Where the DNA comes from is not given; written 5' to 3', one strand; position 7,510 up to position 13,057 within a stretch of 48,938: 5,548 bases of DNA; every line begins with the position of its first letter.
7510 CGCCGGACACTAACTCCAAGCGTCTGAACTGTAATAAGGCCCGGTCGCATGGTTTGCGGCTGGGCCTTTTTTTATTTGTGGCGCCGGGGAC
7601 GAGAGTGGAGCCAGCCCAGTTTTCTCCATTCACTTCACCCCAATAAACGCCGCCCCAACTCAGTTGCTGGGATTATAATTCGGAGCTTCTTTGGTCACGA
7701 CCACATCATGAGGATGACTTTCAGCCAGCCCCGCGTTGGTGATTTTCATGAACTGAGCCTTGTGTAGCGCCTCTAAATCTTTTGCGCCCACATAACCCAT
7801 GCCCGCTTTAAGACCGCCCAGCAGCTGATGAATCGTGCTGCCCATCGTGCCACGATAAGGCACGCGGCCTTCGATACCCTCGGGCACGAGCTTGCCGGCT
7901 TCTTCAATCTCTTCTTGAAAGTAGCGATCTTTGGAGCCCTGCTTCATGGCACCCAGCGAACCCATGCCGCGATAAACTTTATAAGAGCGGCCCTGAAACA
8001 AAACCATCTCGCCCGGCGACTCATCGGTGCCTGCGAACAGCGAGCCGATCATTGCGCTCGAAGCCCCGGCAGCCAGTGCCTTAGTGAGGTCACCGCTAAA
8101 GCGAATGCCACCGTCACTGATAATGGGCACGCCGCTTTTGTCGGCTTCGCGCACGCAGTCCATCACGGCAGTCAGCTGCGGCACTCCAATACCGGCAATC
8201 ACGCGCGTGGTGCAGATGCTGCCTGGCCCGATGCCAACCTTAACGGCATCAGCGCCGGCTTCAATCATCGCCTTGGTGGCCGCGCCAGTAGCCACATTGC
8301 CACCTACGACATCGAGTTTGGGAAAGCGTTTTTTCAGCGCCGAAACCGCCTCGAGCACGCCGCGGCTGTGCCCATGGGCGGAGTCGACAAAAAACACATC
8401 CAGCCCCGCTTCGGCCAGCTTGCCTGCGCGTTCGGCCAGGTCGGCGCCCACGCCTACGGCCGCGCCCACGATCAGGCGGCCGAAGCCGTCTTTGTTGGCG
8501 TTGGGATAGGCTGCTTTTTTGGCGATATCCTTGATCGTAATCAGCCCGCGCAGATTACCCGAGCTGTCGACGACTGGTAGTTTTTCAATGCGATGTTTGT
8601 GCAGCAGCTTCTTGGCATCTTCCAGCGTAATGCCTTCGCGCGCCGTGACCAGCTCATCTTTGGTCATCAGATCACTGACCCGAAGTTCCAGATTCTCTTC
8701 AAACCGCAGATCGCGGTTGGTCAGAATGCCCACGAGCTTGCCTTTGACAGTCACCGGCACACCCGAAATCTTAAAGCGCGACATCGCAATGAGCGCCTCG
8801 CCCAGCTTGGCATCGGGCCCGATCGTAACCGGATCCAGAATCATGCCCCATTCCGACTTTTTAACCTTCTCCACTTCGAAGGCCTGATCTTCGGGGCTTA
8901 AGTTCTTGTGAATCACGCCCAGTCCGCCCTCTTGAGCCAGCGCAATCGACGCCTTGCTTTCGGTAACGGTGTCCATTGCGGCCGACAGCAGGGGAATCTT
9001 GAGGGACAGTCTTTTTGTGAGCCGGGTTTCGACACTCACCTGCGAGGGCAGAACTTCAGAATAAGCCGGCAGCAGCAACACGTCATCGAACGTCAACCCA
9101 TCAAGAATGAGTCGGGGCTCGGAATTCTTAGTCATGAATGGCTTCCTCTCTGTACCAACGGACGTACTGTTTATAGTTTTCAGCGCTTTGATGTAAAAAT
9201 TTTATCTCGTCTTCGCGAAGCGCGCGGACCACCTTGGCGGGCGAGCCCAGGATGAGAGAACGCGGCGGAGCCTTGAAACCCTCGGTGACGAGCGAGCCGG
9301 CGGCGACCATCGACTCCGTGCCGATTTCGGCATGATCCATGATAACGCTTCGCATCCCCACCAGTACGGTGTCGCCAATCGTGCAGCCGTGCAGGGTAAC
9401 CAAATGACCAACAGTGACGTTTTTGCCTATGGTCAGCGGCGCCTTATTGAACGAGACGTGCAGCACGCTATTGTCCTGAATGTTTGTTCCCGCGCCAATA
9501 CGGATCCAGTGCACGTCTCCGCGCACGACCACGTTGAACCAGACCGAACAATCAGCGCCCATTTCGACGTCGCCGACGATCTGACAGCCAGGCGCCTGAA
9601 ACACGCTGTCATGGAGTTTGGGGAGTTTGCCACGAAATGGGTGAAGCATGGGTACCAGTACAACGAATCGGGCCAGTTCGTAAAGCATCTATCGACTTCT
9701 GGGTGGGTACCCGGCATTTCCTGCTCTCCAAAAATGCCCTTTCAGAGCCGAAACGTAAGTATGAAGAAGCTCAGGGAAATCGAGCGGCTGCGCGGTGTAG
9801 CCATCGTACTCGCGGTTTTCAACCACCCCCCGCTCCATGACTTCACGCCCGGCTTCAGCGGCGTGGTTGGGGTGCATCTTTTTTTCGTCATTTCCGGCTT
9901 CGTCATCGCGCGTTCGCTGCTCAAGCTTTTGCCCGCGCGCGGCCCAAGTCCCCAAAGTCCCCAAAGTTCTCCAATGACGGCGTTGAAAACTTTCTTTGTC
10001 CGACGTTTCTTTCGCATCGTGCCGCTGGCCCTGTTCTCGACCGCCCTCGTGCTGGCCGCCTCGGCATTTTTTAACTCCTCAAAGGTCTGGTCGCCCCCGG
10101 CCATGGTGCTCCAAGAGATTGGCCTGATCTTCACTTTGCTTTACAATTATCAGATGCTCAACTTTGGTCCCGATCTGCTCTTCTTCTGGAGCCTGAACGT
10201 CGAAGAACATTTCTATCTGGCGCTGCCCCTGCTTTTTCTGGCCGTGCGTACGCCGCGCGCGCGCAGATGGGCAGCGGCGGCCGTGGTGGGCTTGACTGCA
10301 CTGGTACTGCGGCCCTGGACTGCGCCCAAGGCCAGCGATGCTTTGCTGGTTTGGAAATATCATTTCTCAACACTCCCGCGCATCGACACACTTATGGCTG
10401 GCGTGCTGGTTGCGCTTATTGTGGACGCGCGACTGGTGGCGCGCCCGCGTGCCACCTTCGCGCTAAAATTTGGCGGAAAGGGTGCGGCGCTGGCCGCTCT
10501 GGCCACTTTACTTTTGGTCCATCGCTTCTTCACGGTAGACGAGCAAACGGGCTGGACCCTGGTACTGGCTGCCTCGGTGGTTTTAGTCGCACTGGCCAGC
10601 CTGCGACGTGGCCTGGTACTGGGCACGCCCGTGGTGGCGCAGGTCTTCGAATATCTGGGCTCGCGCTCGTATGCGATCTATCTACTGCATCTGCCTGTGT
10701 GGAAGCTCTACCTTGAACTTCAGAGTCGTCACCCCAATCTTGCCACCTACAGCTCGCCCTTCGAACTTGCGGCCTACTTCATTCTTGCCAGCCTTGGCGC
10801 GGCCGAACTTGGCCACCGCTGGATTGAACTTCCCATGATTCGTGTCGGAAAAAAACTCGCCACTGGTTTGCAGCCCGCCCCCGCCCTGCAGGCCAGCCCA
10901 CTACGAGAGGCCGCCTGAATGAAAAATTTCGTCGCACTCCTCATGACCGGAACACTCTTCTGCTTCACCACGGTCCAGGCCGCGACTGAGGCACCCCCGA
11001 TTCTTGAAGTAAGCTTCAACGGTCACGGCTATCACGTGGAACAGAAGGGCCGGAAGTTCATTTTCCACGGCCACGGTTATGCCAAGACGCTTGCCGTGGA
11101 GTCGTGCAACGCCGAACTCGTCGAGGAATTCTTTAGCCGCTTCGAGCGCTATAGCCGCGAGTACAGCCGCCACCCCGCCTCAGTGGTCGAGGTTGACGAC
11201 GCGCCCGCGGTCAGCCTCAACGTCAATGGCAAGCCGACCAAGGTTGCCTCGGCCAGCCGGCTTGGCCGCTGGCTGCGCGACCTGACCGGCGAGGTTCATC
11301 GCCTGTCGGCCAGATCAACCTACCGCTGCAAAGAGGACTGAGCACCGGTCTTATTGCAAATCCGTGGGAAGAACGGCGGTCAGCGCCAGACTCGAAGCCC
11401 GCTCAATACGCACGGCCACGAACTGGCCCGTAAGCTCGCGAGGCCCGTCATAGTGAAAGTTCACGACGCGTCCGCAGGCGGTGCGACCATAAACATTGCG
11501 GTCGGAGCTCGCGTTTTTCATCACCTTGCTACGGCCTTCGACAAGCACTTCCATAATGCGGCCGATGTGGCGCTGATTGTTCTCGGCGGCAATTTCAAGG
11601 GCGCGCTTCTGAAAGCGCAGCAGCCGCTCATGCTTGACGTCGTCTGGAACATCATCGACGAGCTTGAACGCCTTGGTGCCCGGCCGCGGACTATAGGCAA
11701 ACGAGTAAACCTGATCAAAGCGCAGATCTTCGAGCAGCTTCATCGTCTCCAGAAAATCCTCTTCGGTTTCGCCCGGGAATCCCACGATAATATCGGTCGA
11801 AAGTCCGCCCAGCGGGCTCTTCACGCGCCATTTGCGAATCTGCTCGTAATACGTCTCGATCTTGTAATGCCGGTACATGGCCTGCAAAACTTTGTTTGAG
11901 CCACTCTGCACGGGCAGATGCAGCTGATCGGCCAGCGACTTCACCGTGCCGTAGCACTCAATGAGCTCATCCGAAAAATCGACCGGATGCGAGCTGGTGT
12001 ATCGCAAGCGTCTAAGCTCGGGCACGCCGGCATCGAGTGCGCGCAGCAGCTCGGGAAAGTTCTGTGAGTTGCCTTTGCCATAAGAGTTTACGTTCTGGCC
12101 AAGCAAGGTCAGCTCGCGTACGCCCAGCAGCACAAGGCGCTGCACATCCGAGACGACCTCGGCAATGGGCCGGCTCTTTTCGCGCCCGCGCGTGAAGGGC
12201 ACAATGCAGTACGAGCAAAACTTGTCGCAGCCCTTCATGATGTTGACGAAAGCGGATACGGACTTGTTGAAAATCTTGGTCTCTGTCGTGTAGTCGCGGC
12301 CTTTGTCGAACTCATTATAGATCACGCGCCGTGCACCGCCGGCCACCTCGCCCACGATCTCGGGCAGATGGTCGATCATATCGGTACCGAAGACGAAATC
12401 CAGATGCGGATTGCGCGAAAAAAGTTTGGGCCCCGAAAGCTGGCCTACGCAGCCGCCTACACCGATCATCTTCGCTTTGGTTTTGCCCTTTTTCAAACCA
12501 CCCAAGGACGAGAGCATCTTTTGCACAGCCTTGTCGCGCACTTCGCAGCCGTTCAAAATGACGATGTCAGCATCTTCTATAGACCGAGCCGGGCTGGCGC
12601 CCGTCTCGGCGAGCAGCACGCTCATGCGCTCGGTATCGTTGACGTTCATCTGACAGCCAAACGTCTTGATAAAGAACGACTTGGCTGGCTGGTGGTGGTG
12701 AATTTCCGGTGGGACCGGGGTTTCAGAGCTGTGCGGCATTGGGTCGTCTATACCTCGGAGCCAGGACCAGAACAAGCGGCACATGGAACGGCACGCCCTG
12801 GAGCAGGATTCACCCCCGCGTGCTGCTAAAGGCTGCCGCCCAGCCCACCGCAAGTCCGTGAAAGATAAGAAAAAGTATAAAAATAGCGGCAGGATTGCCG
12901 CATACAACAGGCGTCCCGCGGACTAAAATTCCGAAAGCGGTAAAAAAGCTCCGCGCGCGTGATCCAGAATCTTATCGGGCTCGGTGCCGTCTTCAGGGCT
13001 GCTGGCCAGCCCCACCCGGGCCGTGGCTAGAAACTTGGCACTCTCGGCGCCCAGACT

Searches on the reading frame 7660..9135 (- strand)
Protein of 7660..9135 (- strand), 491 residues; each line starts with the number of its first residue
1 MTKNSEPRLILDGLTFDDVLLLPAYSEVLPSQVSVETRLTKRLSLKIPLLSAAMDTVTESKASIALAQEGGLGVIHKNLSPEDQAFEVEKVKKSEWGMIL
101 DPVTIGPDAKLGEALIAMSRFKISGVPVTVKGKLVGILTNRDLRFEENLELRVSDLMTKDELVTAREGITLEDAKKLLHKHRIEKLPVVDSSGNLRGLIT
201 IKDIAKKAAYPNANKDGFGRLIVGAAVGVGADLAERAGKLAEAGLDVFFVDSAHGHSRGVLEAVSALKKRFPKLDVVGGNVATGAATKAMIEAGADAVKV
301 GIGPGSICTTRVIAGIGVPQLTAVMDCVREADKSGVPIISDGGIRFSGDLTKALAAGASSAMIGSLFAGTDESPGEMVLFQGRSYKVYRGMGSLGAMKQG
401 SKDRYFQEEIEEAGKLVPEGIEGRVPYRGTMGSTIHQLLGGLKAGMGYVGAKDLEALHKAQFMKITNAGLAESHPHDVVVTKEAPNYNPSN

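Call 21: search_protein_families(library=pfam, proteins=[window:7660-9135:-], max_evalue=0.001)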
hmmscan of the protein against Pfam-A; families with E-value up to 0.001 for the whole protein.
window:7660-9135:- (491 aa): 4 families
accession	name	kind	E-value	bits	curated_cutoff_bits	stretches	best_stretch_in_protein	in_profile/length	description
PF00478.31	IMPDH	-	4.1e-159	529.6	25.6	1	13-476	1-345/345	IMP dehydrogenase / GMP reductase domain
PF00571.33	CBS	-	1.1e-25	90.1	24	2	153-207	1-54/57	CBS domain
PF03060.21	NMO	-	1.7e-09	38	28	1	279-376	141-234/331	Nitronate monooxygenase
PF01070.24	FMN_dh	-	0.00032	20.3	24.9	1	285-367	230-305/350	FMN-dependent dehydrogenase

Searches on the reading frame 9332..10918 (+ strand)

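Call 21: search_protein_families(library=pfam, proteins=[window:9332-10918:+], max_evalue=0.001)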
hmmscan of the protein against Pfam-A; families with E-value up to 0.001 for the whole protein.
window:9332-10918:+ (528 aa): 1 family
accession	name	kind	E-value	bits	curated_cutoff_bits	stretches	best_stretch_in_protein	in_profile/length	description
PF01757.29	Acyl_transf_3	-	1.1e-21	77.7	31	1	149-486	3-317/326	Acyltransferase domain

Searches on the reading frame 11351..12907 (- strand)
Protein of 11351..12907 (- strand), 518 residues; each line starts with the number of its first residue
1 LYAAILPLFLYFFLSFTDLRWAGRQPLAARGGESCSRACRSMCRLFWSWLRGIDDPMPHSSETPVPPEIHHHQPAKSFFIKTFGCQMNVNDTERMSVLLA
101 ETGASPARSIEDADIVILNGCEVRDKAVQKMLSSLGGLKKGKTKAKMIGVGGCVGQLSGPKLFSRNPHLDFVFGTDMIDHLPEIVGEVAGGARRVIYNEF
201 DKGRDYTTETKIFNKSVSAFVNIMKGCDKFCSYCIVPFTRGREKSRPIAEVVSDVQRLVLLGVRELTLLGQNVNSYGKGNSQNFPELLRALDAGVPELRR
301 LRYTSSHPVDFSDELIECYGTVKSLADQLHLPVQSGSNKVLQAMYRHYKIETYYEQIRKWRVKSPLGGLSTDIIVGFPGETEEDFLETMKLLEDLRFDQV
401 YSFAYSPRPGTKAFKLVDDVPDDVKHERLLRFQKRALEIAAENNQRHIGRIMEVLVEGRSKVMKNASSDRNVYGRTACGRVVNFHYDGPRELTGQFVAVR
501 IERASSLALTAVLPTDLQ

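Call 21: search_protein_families(library=pfam, proteins=[window:11351-12907:-], max_evalue=0.001)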
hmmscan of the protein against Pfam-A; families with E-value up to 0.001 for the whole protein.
window:11351-12907:- (518 aa): 3 families
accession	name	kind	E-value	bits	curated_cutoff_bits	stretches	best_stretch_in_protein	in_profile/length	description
PF00919.26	UPF0004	-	2.5e-26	92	27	1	78-174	2-98/98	Uncharacterized protein family UPF0004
PF04055.27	Radical_SAM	-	1.3e-20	74.7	29.5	1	221-392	1-166/166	Radical SAM superfamily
PF01938.26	TRAM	-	4.2e-08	33.4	21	1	446-511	2-58/61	TRAM domain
